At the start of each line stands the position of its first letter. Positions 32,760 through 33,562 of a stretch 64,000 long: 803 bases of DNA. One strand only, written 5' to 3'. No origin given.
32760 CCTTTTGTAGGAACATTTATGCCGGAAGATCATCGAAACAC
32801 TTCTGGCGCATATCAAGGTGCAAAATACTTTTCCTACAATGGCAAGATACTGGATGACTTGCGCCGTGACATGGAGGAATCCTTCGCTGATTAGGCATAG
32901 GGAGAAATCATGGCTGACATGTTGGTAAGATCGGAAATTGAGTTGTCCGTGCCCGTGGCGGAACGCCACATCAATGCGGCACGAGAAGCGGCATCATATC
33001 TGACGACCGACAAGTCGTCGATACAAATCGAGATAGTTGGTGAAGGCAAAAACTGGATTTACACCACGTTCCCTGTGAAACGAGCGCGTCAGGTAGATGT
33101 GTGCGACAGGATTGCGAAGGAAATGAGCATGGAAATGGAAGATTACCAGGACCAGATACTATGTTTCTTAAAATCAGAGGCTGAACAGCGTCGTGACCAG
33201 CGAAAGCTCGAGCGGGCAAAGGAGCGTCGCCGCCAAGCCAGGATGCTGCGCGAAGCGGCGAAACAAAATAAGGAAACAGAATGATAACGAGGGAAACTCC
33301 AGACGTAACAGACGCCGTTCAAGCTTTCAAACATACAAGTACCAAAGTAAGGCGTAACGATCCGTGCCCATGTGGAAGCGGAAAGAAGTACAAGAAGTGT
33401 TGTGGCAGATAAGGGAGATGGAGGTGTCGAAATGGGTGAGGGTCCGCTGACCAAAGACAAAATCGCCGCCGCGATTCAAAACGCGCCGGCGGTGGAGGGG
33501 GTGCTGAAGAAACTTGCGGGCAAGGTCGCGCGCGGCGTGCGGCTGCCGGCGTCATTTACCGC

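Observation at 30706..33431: Low-GC four-gene cassette inserted between the SMC-like ATPase and its Toprim partner: ATPase-nuclease + GIY-YIG/T5orf172 + 124-aa protein + 43-aa SEC-C microprotein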

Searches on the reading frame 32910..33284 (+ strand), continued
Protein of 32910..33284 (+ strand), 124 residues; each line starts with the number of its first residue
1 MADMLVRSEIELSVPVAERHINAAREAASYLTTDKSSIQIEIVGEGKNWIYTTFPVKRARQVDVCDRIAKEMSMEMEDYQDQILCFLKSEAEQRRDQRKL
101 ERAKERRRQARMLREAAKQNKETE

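Call 24: search_protein_families(library=padloc, proteins=[L021:10400-11188:+, L021:10001-10384:+, L026:1362-1733:+, L021:17565-18722:+, L021:14697-17195:+], max_evalue=0.01)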
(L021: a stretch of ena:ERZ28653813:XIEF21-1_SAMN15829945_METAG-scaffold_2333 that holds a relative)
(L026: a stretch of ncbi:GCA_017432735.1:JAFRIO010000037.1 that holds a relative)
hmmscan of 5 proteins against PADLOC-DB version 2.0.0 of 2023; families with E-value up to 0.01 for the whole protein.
L021:10400-11188:+ (262 aa): 5 families
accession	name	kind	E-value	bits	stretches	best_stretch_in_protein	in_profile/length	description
PDLC04917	PDC-S12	-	2.5e-09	35.3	1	233-260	189-216/218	-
PDLC00833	E1-E2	-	1e-06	26.4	1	221-260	152-190/222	E1-E2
PDLC00865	E2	-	3.6e-05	21.3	1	229-261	159-189/219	E2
PDLC00872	E2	-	7.6e-05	20.3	1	238-260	164-186/216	E2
PDLC00871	E2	-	0.00038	18.2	1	221-261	151-189/241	E2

L021:10001-10384:+ (127 aa): 0 families

L026:1362-1733:+ (123 aa): 3 families
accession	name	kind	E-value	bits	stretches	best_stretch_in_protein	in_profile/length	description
PDLC04869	PDC-S05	-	1.8e-34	117.3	1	12-104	14-108/306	-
PDLC04856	PDC-S05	-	8.3e-31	105.1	1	12-106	9-104/177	-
PDLC04849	PDC-S05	-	2.5e-21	74.2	1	15-105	10-101/183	-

L021:17565-18722:+ (385 aa): 7 families
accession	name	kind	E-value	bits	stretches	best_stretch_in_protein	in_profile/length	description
PDLC04790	PDC-S01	-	8.7e-54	180.8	1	2-330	30-368/422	-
PDLC04789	PDC-S01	-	2.8e-38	129.9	1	2-334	20-345/375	-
PDLC04787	PDC-S01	-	3.2e-26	90.1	1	3-323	31-352/412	-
PDLC04791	PDC-S01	-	2.9e-24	83.5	1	3-356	23-377/395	-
PDLC04786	PDC-S01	-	5e-11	40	1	3-124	24-152/439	-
PDLC04788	PDC-S01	-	6e-08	30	1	4-122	24-147/448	-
PDLC04792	PDC-S01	-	0.0001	19.1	1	297-335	352-390/452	-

L021:14697-17195:+ (832 aa): 28 families (the best 25 are shown)
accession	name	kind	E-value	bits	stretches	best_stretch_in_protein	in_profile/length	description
PDLC04135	mad3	-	3e-67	225.8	3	515-831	5-367/374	mads_3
PDLC04140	mad8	-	1.7e-25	88.2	2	15-443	13-238/314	mads_8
PDLC02980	AriA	-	1.2e-09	36.5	1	736-786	247-298/304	-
PDLC04175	HEC-01A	-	1.9e-08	31.7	2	375-426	246-297/363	-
PDLC04242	PDC-M01A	-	2.7e-08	30.5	1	375-436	401-463/566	-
PDLC02335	AbiLi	-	8.2e-07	26.4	0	720-791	175-241/326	AbiLi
PDLC00289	PtuA1|PtuA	-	1e-06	26.1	0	744-787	246-288/404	AAA ATPase domain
PDLC04033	PD-T4-4_A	-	1.4e-06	25.8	1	397-437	325-365/460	-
PDLC04710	PDC-M56A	-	1.4e-06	25.5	0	745-794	239-288/382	-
PDLC04176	HEC-01A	-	1.9e-06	25.5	0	747-794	277-324/371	-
PDLC02914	ATPase-Toprim_I-B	-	7.6e-06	23.4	0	377-430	184-235/443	-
PDLC04214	HEC-02A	-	2.5e-05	21.7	0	747-793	238-284/338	-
PDLC04664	PDC-M47A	-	2.9e-05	21.2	0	748-792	323-367/461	-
PDLC04179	HEC-01A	-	0.00016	19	0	748-791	361-405/459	-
PDLC04244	PDC-M01A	-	0.00018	18.4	0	745-775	345-375/482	-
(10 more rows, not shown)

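Call 52: predict_structure(alignment_id=A3)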
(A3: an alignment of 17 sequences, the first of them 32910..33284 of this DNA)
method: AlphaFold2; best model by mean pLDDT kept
length: 124 residues; sequences in the alignment: 17
mean_pLDDT: 87.0   pTM: 0.68
mean pLDDT of the five models: 87.0, 82.5, 79.9, 79.1, 77.5
residues with pLDDT >= 90: 61; 70-90: 55; 50-70: 8; < 50: 0
segments of 3 or more residues with pLDDT < 50: none
pLDDT, mean of each block of 10 residues (from residue 1): 86 91 91 93 92 89 82 71 87 88 94 87 69
secondary structure, 60 per line:
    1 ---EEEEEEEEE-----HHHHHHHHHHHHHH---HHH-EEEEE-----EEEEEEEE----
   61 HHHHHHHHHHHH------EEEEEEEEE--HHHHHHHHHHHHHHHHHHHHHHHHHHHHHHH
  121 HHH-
elements in order: E4-12 H18-31 E39-43 E49-56 H61-72 E79-87 H90-123

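Call 55: fold_search(model_id=the predicted structure, library=pdb)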
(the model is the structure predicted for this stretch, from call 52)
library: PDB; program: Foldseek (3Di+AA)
matches with E <= 10: 1716; with E <= 0.001: 1
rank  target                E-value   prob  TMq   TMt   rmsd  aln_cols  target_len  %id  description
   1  8oz0_D                6.6e-04  1.00  0.38  0.21   5.4        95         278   16  Structure of a human 48S translation initiation complex with eIF4F and eIF4A (released 2024-02-07)
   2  9hvf_B                2.0e-03  0.97  0.35  0.34   9.4       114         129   14  Native human PPP1R15B-P-eIF2-eIF2B complex (released 2025-11-19)
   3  2dt9_A                2.5e-03  1.00  0.40  0.34   3.9        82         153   13  Crystal structure of the regulatory subunit of aspartate kinase from Thermus flavus (released 2007-07-17)
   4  9hve_K                3.0e-03  0.89  0.31  0.17   6.5        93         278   14  Native human eIF2-eIF2B complex (released 2025-11-19)
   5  8qzz_B                3.2e-03  0.96  0.33  0.35   9.3       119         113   12  Crystal structure of human eIF2 alpha-gamma complexed with PPP1R15A_420-452 (released 2024-03-20)
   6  7csl_C                3.9e-03  0.99  0.42  0.53   4.6        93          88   11  Crystal structure of the archaeal EF1A-EF1B complex (released 2021-06-23)
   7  4er8_A                4.2e-03  0.98  0.40  0.32   6.0       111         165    7  Structure of the REP associates tyrosine transposase bound to a REP hairpin (released 2012-08-15)
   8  6n4a_C                4.5e-03  0.99  0.40  0.51   4.0        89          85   13  PII-like SbtB from Cyanobium sp PCC 7001 (apo) (released 2019-09-18)
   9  2hmf_A                4.8e-03  0.99  0.38  0.12   4.8        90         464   11  Structure of a Threonine Sensitive Aspartokinase from Methanococcus jannaschii Complexed with Mg-ADP and Aspartate (released 2006-10-17)
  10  1x7v_C                4.8e-03  0.99  0.40  0.48   5.3       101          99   12  Crystal structure of PA3566 from Pseudomonas aeruginosa (released 2004-08-31)
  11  2vih_B                5.1e-03  0.99  0.42  0.41   5.2       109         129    8  CRYSTAL STRUCTURE OF THE IS608 TRANSPOSASE IN COMPLEX WITH Left END 26-MER DNA (released 2008-02-19)
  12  2fb0                  5.5e-03  0.93  0.34  0.41   5.6        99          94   15  Crystal Structure of Conserved Protein of Unknown Function from Bacteroides thetaiotaomicron VPI-5482 at 2.10 A Resoluti (released 2006-01-24)
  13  1hwu_C                5.8e-03  1.00  0.45  0.57   3.6        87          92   14  STRUCTURE OF PII PROTEIN FROM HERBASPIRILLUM SEROPEDICAE (released 2003-06-17)
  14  2gqq_B                5.8e-03  1.00  0.42  0.36   4.3        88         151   17  Crystal Structure of E. coli Leucine-responsive regulatory protein (Lrp) (released 2007-03-06)
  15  9iv7_F                5.8e-03  0.99  0.41  0.51   4.2        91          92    8  Crystal structure of CcmS-CcmK1-CcmK2 complex from Synechocystis sp. PCC 6803 (released 2025-03-12)
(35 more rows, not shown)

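Call 91: search_protein_families(library=pfam, proteins=[L021:10400-11188:+], max_evalue=0.01)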
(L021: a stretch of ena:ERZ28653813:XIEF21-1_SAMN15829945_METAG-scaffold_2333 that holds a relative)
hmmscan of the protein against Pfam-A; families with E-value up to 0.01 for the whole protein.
L021:10400-11188:+ (262 aa): 2 families
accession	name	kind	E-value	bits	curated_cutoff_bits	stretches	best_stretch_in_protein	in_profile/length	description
PF07929.16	PRiA4_ORF3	-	1.6e-24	87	26.6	1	16-169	5-152/173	Plasmid pRiA4b ORF-3-like protein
PF02810.21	SEC-C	-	8.1e-11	42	20.4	1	244-262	1-19/19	SEC-C motif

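Call 104: search_protein_representatives(alignment_id=A3)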
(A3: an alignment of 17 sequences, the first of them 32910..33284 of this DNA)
Query: 17 sequences, 121 profile positions. Proteins with E-value up to 0.001 (for the whole library): 160; up to 1e-10: 59; up to 1e-30: 6. The best 150 are listed.
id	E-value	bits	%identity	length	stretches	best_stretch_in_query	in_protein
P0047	1.2e-52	193.0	-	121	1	1-114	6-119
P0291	3.3e-48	178.6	-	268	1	4-118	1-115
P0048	4.2e-48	178.3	-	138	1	2-118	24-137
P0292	3.9e-45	168.7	-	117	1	1-115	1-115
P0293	3.6e-33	130.1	-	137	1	4-118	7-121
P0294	3.7e-31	123.6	-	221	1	1-89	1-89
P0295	7.4e-28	112.9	-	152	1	4-117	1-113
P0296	8.1e-27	109.6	-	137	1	4-78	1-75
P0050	3.9e-26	107.4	-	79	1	43-116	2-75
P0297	8.9e-25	103.0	-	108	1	4-98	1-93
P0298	8.1e-23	96.7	-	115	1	3-99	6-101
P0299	2.4e-22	95.2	-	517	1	1-114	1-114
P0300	1.4e-21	92.6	-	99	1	4-93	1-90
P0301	4.9e-21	90.9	-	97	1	4-89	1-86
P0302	1.6e-20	89.3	-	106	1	42-102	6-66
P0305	2.6e-19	85.3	-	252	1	1-116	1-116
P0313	6.9e-16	74.3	-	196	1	4-106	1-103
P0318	6.6e-15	71.1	-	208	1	9-119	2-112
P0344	2.7e-11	59.5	-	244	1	4-106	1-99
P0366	1.6e-09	53.8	-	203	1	4-110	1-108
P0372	3.5e-09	52.7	-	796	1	4-98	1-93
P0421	2.4e-05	40.3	-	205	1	25-103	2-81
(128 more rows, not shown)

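Call 105: search_protein_families(library=pfam, proteins=[P0299, P0372, P0291, P0305, P0294, P0344, P0313, P0366, P0318, P0421], max_evalue=0.001)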
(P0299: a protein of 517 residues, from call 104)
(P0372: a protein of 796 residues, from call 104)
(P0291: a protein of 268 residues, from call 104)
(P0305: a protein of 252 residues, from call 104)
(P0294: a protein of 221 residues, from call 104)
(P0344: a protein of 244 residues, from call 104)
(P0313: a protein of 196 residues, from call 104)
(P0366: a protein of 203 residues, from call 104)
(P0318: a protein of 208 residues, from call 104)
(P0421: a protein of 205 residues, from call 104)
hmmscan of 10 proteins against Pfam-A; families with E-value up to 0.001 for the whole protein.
P0299 (517 aa): 1 family
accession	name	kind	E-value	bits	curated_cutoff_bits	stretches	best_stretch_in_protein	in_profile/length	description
PF00226.36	DnaJ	-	0.00014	22.4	27.8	0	338-378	14-51/63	DnaJ domain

P0372 (796 aa): 1 family
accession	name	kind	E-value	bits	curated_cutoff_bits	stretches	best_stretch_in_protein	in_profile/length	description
PF02899.23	Phage_int_SAM_1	-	1e-05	26.2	22.3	1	398-483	1-82/83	Phage integrase, N-terminal SAM-like domain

P0291 (268 aa): 0 families

P0305 (252 aa): 0 families

P0294 (221 aa): 2 families
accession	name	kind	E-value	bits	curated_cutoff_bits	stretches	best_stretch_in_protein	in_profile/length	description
PF11738.13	DUF3298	-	1e-08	36.4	24.1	1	163-202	43-82/84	Protein of unknown function (DUF3298)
PF13739.11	PdaC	-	6.3e-08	34.1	29.1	1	75-117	53-95/95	Deacetylase PdaC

P0344 (244 aa): 1 family
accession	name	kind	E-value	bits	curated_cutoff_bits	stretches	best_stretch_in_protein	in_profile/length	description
PF07929.16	PRiA4_ORF3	-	4.9e-15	56.1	26.6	1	115-236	12-128/173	Plasmid pRiA4b ORF-3-like protein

P0313 (196 aa): 2 families
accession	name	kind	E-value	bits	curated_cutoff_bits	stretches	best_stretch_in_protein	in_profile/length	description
PF01726.22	LexA_DNA_bind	-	1.1e-09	38.4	23.7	1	105-164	3-63/65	LexA DNA binding domain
PF01047.28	MarR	-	0.00045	20.5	24.6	1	128-160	18-50/59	MarR family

P0366 (203 aa): 0 families

P0318 (208 aa): 0 families

P0421 (205 aa): 0 families

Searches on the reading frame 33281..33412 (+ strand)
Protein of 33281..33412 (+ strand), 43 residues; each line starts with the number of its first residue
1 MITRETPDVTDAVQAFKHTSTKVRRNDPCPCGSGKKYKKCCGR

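Call 5: search_protein_families(library=pfam, proteins=[window:33281-33412:+], max_evalue=0.01)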
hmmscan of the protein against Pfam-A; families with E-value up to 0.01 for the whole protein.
window:33281-33412:+ (43 aa): 1 family
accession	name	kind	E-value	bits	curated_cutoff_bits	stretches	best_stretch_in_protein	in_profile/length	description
PF02810.21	SEC-C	-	6.3e-12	45.6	20.4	1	25-43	1-19/19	SEC-C motif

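Call 6: search_protein_families(library=padloc, proteins=[window:33281-33412:+], max_evalue=0.01)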
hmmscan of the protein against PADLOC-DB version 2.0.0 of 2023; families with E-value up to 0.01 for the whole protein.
window:33281-33412:+ (43 aa): 8 families
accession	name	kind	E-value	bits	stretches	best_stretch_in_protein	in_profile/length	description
PDLC04917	PDC-S12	-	4.2e-09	34.6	1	14-41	189-216/218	-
PDLC00833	E1-E2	-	6.8e-08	30.3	1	9-41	156-190/222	E1-E2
PDLC00872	E2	-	2.7e-07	28.3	1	9-41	152-186/216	E2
PDLC00865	E2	-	3e-07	28.1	1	8-42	154-189/219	E2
PDLC00871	E2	-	6.7e-05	20.7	1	20-42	167-189/241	E2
PDLC00870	E2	-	0.00016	19.8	1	8-42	155-190/223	E2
PDLC00861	E2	-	0.0018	15.8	1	23-42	174-195/232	E2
PDLC00859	E2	-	0.009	13.6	1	10-40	158-190/221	E2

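Call 8: search_protein_families(library=ncbifam, proteins=[window:33281-33412:+], max_evalue=0.01)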
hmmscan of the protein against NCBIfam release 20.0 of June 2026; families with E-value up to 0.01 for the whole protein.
window:33281-33412:+ (43 aa): 9 families
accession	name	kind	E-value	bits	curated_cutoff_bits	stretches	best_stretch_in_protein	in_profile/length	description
NF004088.0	PRK05590.1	equivalog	1.5e-12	48.2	140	1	19-43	141-165/166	hypothetical protein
TIGR04102.1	SWIM_PBPRA1643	hypoth_equivalog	7.4e-11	42.4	68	1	17-42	83-108/108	PBPRA1643 family SWIM/SEC-C metal-binding motif protein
NF002592.0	PRK02250.1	equivalog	1.4e-10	41.5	158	1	10-42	136-167/167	hypothetical protein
NF002449.0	PRK01617.1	equivalog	4.7e-10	40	141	1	19-43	130-154/154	hypothetical protein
NF007704.0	PRK10396.1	equivalog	2.4e-09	37.5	149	1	12-41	190-219/221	hypothetical protein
NF001213.0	PRK00183.1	equivalog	1.6e-07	31.5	158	1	20-42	131-153/157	hypothetical protein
NF003262.0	PRK04233.1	equivalog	0.0001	22.4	204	1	24-43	5-24/129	hypothetical protein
NF008970.0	PRK12318.1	equivalog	0.00098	18.4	267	1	23-40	1-18/291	methionyl aminopeptidase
NF002486.0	PRK01752.1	equivalog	0.0013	18.7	120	1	25-42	137-154/157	YchJ family protein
